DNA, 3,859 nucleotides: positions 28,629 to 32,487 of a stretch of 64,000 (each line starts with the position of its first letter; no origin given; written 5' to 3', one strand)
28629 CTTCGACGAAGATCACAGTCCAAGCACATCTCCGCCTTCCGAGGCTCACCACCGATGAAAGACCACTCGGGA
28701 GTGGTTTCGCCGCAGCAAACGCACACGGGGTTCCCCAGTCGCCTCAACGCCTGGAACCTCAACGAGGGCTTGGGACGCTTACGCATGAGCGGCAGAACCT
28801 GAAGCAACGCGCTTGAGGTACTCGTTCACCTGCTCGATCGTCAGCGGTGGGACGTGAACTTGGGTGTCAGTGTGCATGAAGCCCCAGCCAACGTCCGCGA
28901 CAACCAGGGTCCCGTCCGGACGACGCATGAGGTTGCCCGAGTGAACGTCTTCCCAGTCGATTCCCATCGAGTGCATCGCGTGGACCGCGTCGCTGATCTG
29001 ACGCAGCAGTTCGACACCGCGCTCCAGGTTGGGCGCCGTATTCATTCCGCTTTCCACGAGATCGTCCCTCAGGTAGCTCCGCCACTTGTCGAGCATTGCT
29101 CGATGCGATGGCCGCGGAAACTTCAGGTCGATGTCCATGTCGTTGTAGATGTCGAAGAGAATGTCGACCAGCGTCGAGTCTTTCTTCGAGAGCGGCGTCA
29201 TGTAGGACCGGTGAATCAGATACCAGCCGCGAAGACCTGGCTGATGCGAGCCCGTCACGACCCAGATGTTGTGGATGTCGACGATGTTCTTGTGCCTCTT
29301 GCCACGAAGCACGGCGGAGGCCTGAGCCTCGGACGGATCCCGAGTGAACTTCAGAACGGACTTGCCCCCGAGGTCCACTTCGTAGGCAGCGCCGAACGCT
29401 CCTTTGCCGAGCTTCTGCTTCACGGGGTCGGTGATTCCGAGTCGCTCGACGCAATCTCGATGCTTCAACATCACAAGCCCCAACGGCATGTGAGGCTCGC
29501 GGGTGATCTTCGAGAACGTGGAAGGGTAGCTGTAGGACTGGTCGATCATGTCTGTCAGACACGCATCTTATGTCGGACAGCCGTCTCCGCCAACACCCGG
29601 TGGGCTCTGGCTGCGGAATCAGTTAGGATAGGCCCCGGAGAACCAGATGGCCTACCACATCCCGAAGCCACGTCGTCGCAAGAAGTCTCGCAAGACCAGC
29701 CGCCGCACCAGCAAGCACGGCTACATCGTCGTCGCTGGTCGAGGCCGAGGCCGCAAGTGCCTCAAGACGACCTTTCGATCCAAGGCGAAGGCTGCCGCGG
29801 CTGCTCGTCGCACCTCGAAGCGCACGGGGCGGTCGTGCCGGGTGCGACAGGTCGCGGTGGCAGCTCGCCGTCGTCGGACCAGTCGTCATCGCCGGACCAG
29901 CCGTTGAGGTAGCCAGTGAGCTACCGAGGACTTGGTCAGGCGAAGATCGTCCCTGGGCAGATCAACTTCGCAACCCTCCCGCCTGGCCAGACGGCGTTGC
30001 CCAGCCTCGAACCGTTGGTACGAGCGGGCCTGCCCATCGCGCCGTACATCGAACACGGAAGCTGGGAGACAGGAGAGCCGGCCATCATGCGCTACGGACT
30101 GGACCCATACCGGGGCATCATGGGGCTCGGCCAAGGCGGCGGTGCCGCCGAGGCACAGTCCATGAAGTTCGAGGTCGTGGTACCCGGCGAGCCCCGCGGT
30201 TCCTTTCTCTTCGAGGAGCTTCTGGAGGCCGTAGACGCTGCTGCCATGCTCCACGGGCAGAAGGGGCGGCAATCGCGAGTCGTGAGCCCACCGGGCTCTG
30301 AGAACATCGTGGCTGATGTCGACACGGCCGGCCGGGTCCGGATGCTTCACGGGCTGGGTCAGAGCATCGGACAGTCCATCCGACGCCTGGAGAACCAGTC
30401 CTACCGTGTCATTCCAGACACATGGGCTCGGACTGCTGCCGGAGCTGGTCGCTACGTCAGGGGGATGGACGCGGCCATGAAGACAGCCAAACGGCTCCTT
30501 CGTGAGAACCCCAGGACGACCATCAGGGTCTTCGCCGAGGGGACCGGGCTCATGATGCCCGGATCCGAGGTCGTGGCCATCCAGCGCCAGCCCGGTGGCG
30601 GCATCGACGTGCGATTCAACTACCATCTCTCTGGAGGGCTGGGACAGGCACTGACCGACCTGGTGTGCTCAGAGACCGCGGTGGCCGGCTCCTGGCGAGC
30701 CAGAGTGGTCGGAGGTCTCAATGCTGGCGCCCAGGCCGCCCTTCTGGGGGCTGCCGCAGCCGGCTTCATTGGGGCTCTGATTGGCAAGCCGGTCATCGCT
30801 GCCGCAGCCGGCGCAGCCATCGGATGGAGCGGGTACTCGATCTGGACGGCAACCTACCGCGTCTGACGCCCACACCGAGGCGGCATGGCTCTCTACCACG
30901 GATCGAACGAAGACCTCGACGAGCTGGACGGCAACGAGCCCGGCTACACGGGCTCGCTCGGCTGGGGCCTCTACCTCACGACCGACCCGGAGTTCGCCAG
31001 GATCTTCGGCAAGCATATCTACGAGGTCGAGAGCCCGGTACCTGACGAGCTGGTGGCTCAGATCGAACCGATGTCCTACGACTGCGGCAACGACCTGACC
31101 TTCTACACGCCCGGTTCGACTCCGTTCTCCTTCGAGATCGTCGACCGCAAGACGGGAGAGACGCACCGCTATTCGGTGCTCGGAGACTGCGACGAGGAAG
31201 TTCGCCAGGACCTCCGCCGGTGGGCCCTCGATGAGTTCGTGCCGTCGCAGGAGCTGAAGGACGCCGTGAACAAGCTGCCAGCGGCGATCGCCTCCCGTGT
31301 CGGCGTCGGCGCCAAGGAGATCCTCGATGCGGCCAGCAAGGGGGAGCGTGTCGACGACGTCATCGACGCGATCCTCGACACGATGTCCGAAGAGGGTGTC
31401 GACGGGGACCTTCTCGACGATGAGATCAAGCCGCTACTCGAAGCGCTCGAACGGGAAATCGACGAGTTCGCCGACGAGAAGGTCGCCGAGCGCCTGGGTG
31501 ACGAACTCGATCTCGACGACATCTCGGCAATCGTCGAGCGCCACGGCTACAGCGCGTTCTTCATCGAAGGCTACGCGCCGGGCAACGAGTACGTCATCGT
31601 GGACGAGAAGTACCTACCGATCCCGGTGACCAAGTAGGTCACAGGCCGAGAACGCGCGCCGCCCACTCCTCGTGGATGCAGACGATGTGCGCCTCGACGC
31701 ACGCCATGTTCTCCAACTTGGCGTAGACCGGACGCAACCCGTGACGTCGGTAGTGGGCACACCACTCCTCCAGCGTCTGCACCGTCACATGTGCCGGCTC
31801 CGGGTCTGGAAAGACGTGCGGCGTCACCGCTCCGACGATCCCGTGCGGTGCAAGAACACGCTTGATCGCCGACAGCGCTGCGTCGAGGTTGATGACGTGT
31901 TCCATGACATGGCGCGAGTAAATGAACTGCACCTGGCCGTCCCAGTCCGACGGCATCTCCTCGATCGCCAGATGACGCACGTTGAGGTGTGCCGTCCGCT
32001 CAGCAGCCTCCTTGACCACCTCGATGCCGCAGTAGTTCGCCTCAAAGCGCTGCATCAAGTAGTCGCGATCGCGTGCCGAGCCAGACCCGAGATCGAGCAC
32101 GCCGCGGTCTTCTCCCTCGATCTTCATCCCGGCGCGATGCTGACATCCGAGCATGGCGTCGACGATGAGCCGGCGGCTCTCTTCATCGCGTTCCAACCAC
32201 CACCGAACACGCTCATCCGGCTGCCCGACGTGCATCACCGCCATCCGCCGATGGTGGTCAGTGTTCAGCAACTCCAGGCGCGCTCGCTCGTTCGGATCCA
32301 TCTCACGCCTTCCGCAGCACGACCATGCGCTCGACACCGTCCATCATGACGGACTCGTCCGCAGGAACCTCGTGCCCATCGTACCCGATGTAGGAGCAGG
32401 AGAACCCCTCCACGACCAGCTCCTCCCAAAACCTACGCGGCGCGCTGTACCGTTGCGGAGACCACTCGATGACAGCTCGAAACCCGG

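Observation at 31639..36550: Methylation/glycosylation cassette: class I SAM methyltransferase, FkbM methyltransferase and two GT4-type glycosyltransferases in one minus-strand operon behind an operator-bearing promoter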

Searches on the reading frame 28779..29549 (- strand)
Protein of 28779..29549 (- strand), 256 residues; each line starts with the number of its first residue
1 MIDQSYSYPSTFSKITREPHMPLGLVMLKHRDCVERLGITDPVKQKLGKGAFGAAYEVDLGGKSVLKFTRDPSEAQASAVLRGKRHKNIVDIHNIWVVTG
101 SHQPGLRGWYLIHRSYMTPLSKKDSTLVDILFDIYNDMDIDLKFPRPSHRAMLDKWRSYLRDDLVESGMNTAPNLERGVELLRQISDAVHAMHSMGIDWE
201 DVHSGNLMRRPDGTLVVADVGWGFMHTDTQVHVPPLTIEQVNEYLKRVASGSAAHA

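Call 38: search_protein_families(library=pfam, proteins=[window:28779-29549:-], max_evalue=0.01)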
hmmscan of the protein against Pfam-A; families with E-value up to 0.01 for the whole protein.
window:28779-29549:- (256 aa): 1 family
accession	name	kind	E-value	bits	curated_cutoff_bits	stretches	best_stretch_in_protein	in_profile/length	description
PF00069.31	Pkinase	-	7.3e-05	22.7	31.7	0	179-222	101-144/263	Protein kinase domain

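Call 65: search_solved_structures(query=window:28779-29549:-, max_evalue=1)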
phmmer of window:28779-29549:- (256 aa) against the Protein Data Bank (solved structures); distinct sequences matched with E-value up to 1: 90 (the best 60 are shown).
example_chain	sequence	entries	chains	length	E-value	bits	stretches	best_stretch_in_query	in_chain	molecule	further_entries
6qp5_A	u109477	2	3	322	0.006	19.3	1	160-223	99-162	Calcium/calmodulin-dependent protein kinase type 1D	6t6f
2jc6_A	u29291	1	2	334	0.0067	19.2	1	160-223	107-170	CALCIUM/CALMODULIN-DEPENDENT PROTEIN KINASE TYPE 1D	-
6t28_AAA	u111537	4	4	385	0.0098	18.6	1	160-223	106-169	Calcium/calmodulin-dependent protein kinase type 1D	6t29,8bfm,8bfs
5hi2_A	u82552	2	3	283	0.025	17.3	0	174-223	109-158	Serine/threonine-protein kinase B-raf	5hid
5eyk_A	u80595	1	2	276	0.031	17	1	176-224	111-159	Aurora kinase B-A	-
5k3y_A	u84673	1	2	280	0.032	17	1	176-224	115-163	Aurora kinase B-A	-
2bfy_A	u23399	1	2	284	0.033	16.9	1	176-224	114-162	AURORA KINASE B-A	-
4c2w_A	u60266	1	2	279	0.034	16.9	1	176-224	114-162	AURORA KINASE B-A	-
2bfx_A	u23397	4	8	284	0.035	16.8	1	176-224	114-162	AURORA KINASE B-A | SERINE/THREONINE-PROTEIN KINASE 12-A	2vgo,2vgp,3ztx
4c2v_A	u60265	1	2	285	0.035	16.8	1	176-224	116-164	AURORA KINASE B-A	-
2vrx_A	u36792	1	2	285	0.035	16.8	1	176-224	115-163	SERINE/THREONINE-PROTEIN KINASE 12-A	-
9ruj_A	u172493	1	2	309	0.035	16.8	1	176-236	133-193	Serine/threonine-protein kinase StkP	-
4b8l_A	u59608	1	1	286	0.036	16.8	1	176-224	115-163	AURORA KINASE B-A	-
4b8m_A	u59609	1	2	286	0.036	16.8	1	176-224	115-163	AURORA KINASE B-A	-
6n3n_A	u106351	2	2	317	0.051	16.3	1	44-129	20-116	eIF-2-alpha kinase GCN2,eIF-2-alpha kinase GCN2 | eIF-2-alpha kinase GCN2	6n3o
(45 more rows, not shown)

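Call 73: search_protein_families(library=ncbifam, proteins=[window:28779-29549:-], max_evalue=0.01)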
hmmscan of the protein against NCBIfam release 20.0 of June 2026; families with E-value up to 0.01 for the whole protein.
window:28779-29549:- (256 aa): 2 families
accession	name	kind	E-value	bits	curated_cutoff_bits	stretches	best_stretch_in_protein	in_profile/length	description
NF038150.1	lanthi_synth_IV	equivalog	0.00031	19.2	650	1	167-229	291-351/851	class IV lanthionine synthetase LanL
NF038151.1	lanthi_synth_III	equivalog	0.0004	18.9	575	1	176-219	336-379/833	class III lanthionine synthetase LanKC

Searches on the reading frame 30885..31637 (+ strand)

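Call 3: search_protein_families(library=pfam, proteins=[window:30885-31637:+], max_evalue=0.01)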
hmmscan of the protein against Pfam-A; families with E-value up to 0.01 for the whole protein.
window:30885-31637:+ (250 aa): 2 families
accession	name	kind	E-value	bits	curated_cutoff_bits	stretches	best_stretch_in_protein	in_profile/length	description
PF13151.12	DUF3990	-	0.0003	20.9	32.2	1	1-41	1-41/152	Protein of unknown function (DUF3990)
PF18760.7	ART-PolyVal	-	0.00038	21.7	31.2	1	2-48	8-49/140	ADP-Ribosyltransferase in polyvalent proteins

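Call 12: search_protein_families(library=phrogs, proteins=[window:30885-31637:+], max_evalue=0.001)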
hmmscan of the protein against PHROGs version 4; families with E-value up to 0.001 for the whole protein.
window:30885-31637:+ (250 aa): 1 family
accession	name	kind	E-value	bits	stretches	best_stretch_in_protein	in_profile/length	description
phrog_4700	-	unknown function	4.2e-05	24.3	1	2-43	20-63/149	-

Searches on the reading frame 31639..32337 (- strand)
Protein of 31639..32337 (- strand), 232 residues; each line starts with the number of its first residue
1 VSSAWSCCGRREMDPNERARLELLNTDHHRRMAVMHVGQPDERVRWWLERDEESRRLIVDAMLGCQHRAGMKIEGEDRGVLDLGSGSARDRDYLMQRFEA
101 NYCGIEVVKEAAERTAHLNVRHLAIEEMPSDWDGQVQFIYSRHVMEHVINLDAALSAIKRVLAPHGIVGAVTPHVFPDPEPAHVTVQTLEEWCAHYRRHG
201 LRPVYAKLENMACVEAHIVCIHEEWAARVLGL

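Call 3: search_protein_families(library=pfam, proteins=[window:31639-32337:-], max_evalue=0.01)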
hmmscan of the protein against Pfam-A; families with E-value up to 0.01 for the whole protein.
window:31639-32337:- (232 aa): 5 families
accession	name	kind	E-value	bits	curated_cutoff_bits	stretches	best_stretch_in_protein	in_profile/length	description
PF13489.12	Methyltransf_23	-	3.3e-12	46.9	27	1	76-181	22-128/164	Methyltransferase domain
PF08241.18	Methyltransf_11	-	1.3e-10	42.2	21.2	1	81-168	1-93/95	Methyltransferase domain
PF13649.12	Methyltransf_25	-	9.3e-08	33.1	27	1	80-166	1-97/97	Methyltransferase domain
PF13847.12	Methyltransf_31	-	2.1e-05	24.7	27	1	80-174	7-113/145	Methyltransferase domain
PF08242.18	Methyltransf_12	-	2.6e-05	25.3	30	1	81-167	1-97/98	Methyltransferase domain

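Call 10: search_protein_families(library=phrogs, proteins=[window:31639-32337:-], max_evalue=0.001)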
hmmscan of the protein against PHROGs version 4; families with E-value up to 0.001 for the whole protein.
window:31639-32337:- (232 aa): 0 families

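Call 64: search_solved_structures(query=window:31639-32301:-, max_evalue=1)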
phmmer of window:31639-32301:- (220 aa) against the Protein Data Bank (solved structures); distinct sequences matched with E-value up to 1: 7.
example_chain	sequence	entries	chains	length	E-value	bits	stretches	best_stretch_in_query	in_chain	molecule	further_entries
2avn_A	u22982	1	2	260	0.0073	19.4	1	68-161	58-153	ubiquinone/menaquinone biosynthesis methyltransferase-related protein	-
4rv9_A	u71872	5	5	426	0.17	14.9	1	11-193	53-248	D-mycarose 3-C-methyltransferase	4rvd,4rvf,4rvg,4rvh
3cc8_A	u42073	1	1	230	0.27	14.2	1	62-163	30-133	Putative methyltransferase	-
3mgg_A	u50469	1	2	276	0.58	13.2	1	92-159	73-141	Methyltransferase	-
1s3q_A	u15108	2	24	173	0.73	12.8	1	108-143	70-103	ferritin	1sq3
3kx9_A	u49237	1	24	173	0.74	12.8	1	108-143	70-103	Ferritin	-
5m58_A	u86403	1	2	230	0.76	12.8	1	66-171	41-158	C-methyltransferase CouO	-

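Call 73: search_protein_families(library=ncbifam, proteins=[window:31639-32301:-], max_evalue=0.01)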
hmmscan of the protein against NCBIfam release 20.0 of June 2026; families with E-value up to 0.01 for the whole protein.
window:31639-32301:- (220 aa): 4 families
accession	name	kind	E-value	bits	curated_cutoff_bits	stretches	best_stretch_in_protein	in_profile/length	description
NF045667.1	MTase_DVU1556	equivalog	7.2e-07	28.9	155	1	65-156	23-117/213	DVU_1556 family methyltransferase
NF040539.1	AST_met_ArsM_2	exception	0.001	19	240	1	114-156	120-161/262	putative arsinothricin biosynthesis methyltransferase ArsM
TIGR02072.1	BioC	equivalog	0.0037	17.1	184.95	1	64-156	34-130/244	malonyl-ACP O-methyltransferase BioC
NF008686.0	PRK11705.1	equivalog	0.0087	15.1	400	0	66-156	169-263/383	cyclopropane fatty acyl phospholipid synthase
